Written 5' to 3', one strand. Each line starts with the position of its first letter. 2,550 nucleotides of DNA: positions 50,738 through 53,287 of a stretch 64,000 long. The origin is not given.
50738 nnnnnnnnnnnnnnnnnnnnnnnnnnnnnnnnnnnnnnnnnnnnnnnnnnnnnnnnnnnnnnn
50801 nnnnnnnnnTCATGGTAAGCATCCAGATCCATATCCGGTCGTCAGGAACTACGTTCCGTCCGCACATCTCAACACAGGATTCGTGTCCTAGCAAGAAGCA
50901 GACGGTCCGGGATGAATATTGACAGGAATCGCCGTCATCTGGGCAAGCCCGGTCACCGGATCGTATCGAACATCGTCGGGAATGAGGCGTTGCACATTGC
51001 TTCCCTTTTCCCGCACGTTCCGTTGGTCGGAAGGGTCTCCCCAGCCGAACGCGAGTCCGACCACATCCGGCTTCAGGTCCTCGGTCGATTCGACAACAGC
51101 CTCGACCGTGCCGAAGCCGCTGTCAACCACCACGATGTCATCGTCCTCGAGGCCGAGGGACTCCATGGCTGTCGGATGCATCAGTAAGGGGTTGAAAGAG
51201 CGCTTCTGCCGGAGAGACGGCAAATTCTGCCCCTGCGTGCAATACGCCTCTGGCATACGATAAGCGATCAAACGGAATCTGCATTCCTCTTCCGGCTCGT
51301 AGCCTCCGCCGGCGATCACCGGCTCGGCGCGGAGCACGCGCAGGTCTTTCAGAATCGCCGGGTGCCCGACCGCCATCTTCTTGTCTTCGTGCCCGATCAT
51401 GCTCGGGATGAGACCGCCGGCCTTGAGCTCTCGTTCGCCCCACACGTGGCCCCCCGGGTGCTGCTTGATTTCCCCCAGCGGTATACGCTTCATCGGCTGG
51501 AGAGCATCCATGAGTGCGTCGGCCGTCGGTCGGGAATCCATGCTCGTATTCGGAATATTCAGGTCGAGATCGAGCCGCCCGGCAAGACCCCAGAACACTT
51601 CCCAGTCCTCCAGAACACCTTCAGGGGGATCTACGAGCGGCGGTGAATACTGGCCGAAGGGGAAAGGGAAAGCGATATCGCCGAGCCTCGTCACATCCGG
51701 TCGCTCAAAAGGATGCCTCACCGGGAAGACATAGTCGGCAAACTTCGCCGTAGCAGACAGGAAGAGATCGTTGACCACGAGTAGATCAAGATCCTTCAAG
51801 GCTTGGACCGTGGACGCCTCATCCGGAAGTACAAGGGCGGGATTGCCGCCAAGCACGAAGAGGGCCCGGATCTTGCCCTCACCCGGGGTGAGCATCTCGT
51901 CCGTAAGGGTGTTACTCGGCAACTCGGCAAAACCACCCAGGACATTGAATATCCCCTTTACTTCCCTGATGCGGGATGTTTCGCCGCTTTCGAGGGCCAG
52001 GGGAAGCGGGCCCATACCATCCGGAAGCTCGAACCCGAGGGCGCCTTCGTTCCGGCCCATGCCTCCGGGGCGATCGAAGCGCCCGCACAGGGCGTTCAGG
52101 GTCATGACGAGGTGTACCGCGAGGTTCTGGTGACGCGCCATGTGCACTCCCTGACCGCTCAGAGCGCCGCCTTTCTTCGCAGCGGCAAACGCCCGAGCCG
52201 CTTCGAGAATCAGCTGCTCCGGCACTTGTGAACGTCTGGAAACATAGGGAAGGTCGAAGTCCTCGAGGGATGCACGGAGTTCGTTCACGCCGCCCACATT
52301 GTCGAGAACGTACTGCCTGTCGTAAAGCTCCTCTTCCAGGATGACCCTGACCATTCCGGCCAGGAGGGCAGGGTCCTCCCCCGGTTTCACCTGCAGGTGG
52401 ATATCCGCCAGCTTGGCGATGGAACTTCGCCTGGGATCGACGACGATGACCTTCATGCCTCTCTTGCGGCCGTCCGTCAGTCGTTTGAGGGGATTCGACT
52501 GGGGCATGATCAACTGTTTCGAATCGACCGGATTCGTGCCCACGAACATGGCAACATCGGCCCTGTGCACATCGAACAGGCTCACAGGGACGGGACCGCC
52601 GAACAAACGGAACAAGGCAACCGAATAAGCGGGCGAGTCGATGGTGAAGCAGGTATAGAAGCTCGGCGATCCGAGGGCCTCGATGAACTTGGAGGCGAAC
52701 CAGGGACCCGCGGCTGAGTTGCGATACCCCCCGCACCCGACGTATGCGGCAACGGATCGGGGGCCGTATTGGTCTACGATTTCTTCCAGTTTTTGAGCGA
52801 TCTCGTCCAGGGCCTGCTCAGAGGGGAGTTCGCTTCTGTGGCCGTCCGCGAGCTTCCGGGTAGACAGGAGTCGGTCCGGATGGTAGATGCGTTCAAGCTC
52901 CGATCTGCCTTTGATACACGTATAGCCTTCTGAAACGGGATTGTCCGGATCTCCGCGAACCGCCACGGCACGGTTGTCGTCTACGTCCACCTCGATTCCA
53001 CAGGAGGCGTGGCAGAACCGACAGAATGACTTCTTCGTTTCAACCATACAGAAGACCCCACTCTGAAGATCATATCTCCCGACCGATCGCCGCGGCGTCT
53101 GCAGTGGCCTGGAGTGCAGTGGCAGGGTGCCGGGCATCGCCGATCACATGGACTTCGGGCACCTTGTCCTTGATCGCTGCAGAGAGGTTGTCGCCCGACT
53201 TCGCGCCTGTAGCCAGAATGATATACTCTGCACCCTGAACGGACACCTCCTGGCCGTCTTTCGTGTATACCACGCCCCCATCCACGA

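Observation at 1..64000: Synthesis: candidate undescribed anaerobic pathway island for a lipophilic unsaturated or polycyclic compound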

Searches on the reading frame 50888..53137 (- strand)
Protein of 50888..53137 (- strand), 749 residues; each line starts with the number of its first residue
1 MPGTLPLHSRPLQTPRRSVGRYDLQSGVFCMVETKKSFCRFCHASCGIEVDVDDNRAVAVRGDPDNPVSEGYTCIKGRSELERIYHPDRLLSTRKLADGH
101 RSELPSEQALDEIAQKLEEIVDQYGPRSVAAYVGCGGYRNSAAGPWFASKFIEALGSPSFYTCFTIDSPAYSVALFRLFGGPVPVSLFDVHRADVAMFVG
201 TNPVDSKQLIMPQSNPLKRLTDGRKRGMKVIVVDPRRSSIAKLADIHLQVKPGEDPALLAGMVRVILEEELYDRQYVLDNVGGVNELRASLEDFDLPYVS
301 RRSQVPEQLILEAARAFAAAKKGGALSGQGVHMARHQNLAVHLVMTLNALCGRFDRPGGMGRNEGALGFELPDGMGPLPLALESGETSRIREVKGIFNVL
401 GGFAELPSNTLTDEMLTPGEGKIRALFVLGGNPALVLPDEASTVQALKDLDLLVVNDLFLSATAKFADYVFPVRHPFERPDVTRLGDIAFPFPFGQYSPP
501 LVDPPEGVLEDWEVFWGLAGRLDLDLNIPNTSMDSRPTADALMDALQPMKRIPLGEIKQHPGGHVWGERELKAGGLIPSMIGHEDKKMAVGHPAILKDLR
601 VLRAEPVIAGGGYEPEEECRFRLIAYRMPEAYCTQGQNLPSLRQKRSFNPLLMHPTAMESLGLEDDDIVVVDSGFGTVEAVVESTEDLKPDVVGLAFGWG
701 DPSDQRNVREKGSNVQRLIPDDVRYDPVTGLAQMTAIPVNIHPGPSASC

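Call 10: search_protein_families(library=pfam, proteins=[window:50888-53137:-])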
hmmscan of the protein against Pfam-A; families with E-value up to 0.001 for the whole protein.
window:50888-53137:- (749 aa): 3 families
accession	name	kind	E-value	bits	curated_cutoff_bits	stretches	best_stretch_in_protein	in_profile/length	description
PF00384.28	Molybdopterin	-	3.8e-30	105.5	24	1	107-519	20-351/353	Molybdopterin oxidoreductase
PF04879.21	Molybdop_Fe4S4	-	2.9e-18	66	22.7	1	34-86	3-55/55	Molybdopterin oxidoreductase Fe4S4 domain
PF01568.27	Molydop_binding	-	4.9e-15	56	26.8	1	621-730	1-102/110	Molydopterin dinucleotide binding domain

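Call 26: search_protein_families(library=ncbifam, proteins=[window:50888-53137:-], max_evalue=0.00001)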
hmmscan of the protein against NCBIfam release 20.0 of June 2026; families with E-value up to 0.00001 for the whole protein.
window:50888-53137:- (749 aa): 27 families (the best 25 are shown)
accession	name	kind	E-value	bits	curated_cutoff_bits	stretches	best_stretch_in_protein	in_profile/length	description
TIGR01591.1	Fdh-alpha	equivalog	1.7e-73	247.8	666.25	1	38-529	2-485/672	formate dehydrogenase subunit alpha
NF047855.1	AssmNtatRedNasC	equivalog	3.5e-56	190.9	1100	1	34-474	20-461/708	assimilatory nitrate reductase catalytic subunit NasC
NF012032.0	PRK15488.1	equivalog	2e-55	188.2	694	1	32-535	41-540/759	thiosulfate reductase PhsA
NF041783.2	mnquin_red_QrcB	equivalog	1.3e-40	139.2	440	3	33-360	51-365/695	menaquinone reductase molybdopterin-binding-like subunit QrcB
TIGR01553.1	formate-DH-alph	equivalog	4.7e-31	107.4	814.2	1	34-279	44-302/1009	formate dehydrogenase-N subunit alpha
TIGR02166.1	dmsA_ynfE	subfamily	1.4e-30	106.1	777.7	1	39-277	49-295/794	DMSO/selenate family reductase complex A subunit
TIGR00509.1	bisC_fam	subfamily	1.9e-27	95.9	1017.55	1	193-524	168-512/772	molybdopterin guanine dinucleotide-containing S/N-oxide reductase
NF041513.1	formate_DH_Act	exception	5.1e-27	94.1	1400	1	35-279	43-293/1067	formate dehydrogenase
TIGR03479.1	DMSO_red_II_alp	subfamily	1.1e-26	93.3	984.75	1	70-278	101-304/913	molybdopterin-dependent oxidoreductase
NF041323.1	Nitr_red_NasA_Halo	equivalog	4.7e-25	88.2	1000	1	42-295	3-250/673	assimilatory nitrate reductase NasA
TIGR01701.1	Fdhalpha-like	subfamily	6e-22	77.6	582.15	1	96-478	108-501/744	FdhF/YdeP family oxidoreductase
NF010055.0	PRK13532.1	equivalog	5.6e-21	74.5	904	1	34-280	42-290/830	nitrate reductase catalytic subunit NapA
TIGR01706.1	NAPA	equivalog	1.9e-20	72.8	930.55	1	34-279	42-289/830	periplasmic nitrate reductase subunit alpha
NF041885.1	selenate_YnfE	exception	1.3e-16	59.7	1675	1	42-277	57-302/805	selenate/tellurate reductase subunit YnfE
NF011567.1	PRK14991.1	equivalog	1.7e-16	59.2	1750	1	191-277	283-370/1022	tetrathionate reductase subunit TtrA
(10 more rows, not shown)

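Call 33: search_solved_structures(query=window:50888-53137:-, max_evalue=0.00001)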
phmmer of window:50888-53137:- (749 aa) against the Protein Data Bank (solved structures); distinct sequences matched with E-value up to 0.00001: 56.
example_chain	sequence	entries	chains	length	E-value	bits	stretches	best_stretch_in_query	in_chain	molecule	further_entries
2vpw_A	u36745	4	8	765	5.8e-48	167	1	35-734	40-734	THIOSULFATE REDUCTASE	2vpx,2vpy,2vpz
9t1s_L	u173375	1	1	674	2.5e-45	158.3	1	37-516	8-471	formate dehydrogenase (coenzyme F420)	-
7vw6_A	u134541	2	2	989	7.1e-45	156.8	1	35-528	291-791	Formate dehydrogenase | Tungsten-containing formate dehydrogenase alpha subunit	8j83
7e5z_A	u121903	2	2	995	7.2e-45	156.8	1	35-528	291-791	Formate dehydrogenase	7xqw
7qv7_S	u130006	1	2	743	4.1e-42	147.7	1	37-475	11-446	Hydrogen dependent carbon dioxide reductase subunit FdhF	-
1aa6_A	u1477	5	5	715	5e-40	140.8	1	37-531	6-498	FORMATE DEHYDROGENASE H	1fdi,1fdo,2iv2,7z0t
2e7z_A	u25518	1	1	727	1.4e-39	139.3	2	37-354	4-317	Acetylene hydratase Ahy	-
7bkb_D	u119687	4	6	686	9.9e-38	133.2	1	37-476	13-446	Formate dehydrogenase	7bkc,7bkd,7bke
2jio_A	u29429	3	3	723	4.4e-33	117.8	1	36-500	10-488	PERIPLASMIC NITRATE REDUCTASE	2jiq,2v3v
8rqz_C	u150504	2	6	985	5.2e-33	117.6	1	32-480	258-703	Probable oxidoreductase YjgC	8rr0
9gzq_A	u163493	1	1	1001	5.4e-33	117.5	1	32-480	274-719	Probable oxidoreductase YjgC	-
6tg9_A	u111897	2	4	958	9.5e-33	116.7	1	37-477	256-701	Formate dehydrogenase subunit alpha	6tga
2jim_A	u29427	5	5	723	2.2e-32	115.5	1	36-500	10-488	PERIPLASMIC NITRATE REDUCTASE | PROTEIN (PERIPLASMIC NITRATE REDUCTASE)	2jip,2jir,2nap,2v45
9wxb_B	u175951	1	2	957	4.1e-30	108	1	37-475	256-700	Formate dehydrogenase alpha subunit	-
1dms_A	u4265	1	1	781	1.3e-27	99.7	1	92-523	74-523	DMSO REDUCTASE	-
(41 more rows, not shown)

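Call 61: find_homologous_proteins(query=window:50888-53047:-, max_evalue=1e-30)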
Query window:50888-53047:- (719 aa): 2268 proteins with E <= 1e-30 among 8000 candidates; the best 120 are listed.
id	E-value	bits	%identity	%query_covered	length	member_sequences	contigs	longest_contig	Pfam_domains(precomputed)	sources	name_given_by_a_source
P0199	0.0e+0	1652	100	100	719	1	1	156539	PF00384.28,PF01568.28,PF04879.22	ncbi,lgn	-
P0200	0.0e+0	1428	86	99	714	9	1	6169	PF00384.28,PF01568.28,PF04879.22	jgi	-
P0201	0.0e+0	1426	85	100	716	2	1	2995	PF00384.28,PF01568.28,PF04879.22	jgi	jgi:anaerobic selenocysteine-containing dehydrogenase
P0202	0.0e+0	1416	84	99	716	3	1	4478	PF00384.28,PF01568.28,PF04879.22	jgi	jgi:anaerobic selenocysteine-containing dehydrogenase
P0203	0.0e+0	1414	84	100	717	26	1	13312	PF00384.28,PF01568.28,PF04879.22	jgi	jgi:anaerobic selenocysteine-containing dehydrogenase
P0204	0.0e+0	1407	84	100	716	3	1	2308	PF00384.28,PF01568.28,PF04879.22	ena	-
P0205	0.0e+0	1404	84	99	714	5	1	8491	PF00384.28,PF01568.28,PF04879.22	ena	-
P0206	0.0e+0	1375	83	99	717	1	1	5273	PF00384.28,PF01568.28,PF04879.22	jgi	jgi:anaerobic selenocysteine-containing dehydrogenase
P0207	0.0e+0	1357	81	99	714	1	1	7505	PF00384.28,PF01568.28,PF04879.22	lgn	-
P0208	0.0e+0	1357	80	99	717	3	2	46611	PF00384.28,PF01568.28,PF04879.22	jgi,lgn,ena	-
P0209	0.0e+0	1260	75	99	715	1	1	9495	PF00384.28,PF01568.28,PF04879.22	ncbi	-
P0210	0.0e+0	1222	84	87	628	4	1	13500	PF00384.28,PF01568.28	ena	-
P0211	0.0e+0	1160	69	100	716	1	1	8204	PF00384.28,PF01568.28,PF04879.22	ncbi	-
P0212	0.0e+0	1153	68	99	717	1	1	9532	PF00384.28,PF01568.28,PF04879.22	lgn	-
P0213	0.0e+0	1152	69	99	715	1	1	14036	PF00384.28,PF01568.28,PF04879.22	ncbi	-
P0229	0.0e+0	1103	66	99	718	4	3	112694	PF00384.28,PF01568.28,PF04879.22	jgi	jgi:anaerobic selenocysteine-containing dehydrogenase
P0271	0.0e+0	1041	63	99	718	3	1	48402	PF00384.28,PF01568.28,PF04879.22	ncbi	-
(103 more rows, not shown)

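Call 62: find_encoding_contigs(protein=P0271, flank=10000, max_places=1)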
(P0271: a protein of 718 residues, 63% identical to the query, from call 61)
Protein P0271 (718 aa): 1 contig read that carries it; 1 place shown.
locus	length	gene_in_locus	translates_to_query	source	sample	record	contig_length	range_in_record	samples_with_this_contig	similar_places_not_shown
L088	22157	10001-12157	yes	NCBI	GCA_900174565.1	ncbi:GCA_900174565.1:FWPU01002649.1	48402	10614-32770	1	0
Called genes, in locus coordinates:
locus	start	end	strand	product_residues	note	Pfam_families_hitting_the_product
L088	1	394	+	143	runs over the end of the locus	-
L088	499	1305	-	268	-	PF12838:Fer4_7 (faint), PF13187:Fer4_9 (faint), PF14697:Fer4_21 (weak), PF00037:Fer4 (weak)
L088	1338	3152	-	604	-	PF02771:Acyl-CoA_dh_N, PF02770:Acyl-CoA_dh_M, PF00441:Acyl-CoA_dh_1, PF22924:ACOX_C_alpha1, PF08028:Acyl-CoA_dh_2 (weak), PF12806:Acyl-CoA_dh_C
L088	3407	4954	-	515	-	PF06980:DUF1302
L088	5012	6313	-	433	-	PF07044:DUF1329, PF17131:TP_0789-like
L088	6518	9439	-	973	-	PF00070:Pyr_redox (faint), PF01946:Thi4 (weak), PF13450:NAD_binding_8, PF01593:Amino_oxidase, PF14691:Fer4_20, PF01266:DAO (weak), PF07992:Pyr_redox_2, PF13450:NAD_binding_8, +6 more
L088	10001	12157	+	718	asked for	PF04879:Molybdop_Fe4S4, PF00384:Molybdopterin, PF01568:Molydop_binding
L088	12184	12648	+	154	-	PF13577:SnoaL_4, PF14534:DUF4440 (weak)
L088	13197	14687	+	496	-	PF11794:HpaB_N, PF03241:HpaB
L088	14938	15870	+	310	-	PF17179:Fer4_22 (faint), PF00037:Fer4 (faint), PF12797:Fer4_2 (faint), PF13237:Fer4_10, PF14697:Fer4_21 (weak), PF12838:Fer4_7, PF13187:Fer4_9, PF00881:Nitroreductase, +2 more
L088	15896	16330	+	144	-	PF00903:Glyoxalase, PF13669:Glyoxalase_4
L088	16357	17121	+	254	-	PF00106:adh_short, PF01370:Epimerase, PF08659:KR, PF13561:adh_short_C2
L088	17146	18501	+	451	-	PF00890:FAD_binding_2 (faint), PF01266:DAO (weak), PF01494:FAD_binding_3 (weak), PF01593:Amino_oxidase, PF12831:FAD_oxidored (weak), PF13450:NAD_binding_8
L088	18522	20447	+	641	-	PF02730:AFOR_N, PF01314:AFOR_C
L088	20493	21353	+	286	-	PF00106:adh_short, PF08659:KR, PF13561:adh_short_C2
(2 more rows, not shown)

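Call 63: find_encoding_contigs(protein=P0229, flank=10000, max_places=1)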
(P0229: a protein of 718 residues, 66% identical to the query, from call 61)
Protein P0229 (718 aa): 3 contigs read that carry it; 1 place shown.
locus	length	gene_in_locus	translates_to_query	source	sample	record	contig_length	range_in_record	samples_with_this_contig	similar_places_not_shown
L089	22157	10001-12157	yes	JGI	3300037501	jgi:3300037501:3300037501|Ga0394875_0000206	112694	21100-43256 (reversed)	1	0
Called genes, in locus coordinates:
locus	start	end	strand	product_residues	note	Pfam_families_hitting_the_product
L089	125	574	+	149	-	-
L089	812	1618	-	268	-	PF12838:Fer4_7 (faint), PF12837:Fer4_6 (faint), PF14697:Fer4_21 (weak), PF00037:Fer4 (weak)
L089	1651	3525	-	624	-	PF02771:Acyl-CoA_dh_N, PF02770:Acyl-CoA_dh_M, PF00441:Acyl-CoA_dh_1, PF22924:ACOX_C_alpha1, PF12806:Acyl-CoA_dh_C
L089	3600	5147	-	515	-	PF06980:DUF1302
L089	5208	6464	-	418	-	PF07044:DUF1329, PF17131:TP_0789-like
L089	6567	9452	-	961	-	PF00890:FAD_binding_2 (weak), PF01266:DAO (weak), PF01593:Amino_oxidase, PF01946:Thi4 (weak), PF13450:NAD_binding_8, PF14691:Fer4_20, PF07992:Pyr_redox_2, PF13450:NAD_binding_8, +7 more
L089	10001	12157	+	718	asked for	PF04879:Molybdop_Fe4S4, PF00384:Molybdopterin, PF01568:Molydop_binding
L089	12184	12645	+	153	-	PF13577:SnoaL_4, PF14534:DUF4440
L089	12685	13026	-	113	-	-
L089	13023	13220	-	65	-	-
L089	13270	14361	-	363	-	PF13484:Fer4_16 (faint), PF12797:Fer4_2 (faint), PF12837:Fer4_6 (faint), PF13237:Fer4_10, PF14697:Fer4_21, PF12838:Fer4_7, PF13187:Fer4_9 (weak), PF00037:Fer4 (weak)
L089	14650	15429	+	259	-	-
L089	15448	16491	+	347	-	PF00493:MCM (faint), PF01078:Mg_chelatase, PF07724:AAA_2 (weak), PF07726:AAA_3, PF07728:AAA_5, PF00158:Sigma54_activat (weak), PF01078:Mg_chelatase (weak), PF17863:AAA_lid_2 (weak), +4 more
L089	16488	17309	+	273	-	PF00142:Fer4_NifH (faint), PF01656:CbiA, PF10609:ParA (faint), PF13614:AAA_31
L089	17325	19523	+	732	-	PF01078:Mg_chelatase (weak), PF07728:AAA_5 (faint), PF13191:AAA_16 (faint), PF05762:VWA_CoxE (weak), PF00092:VWA, PF13519:VWA_2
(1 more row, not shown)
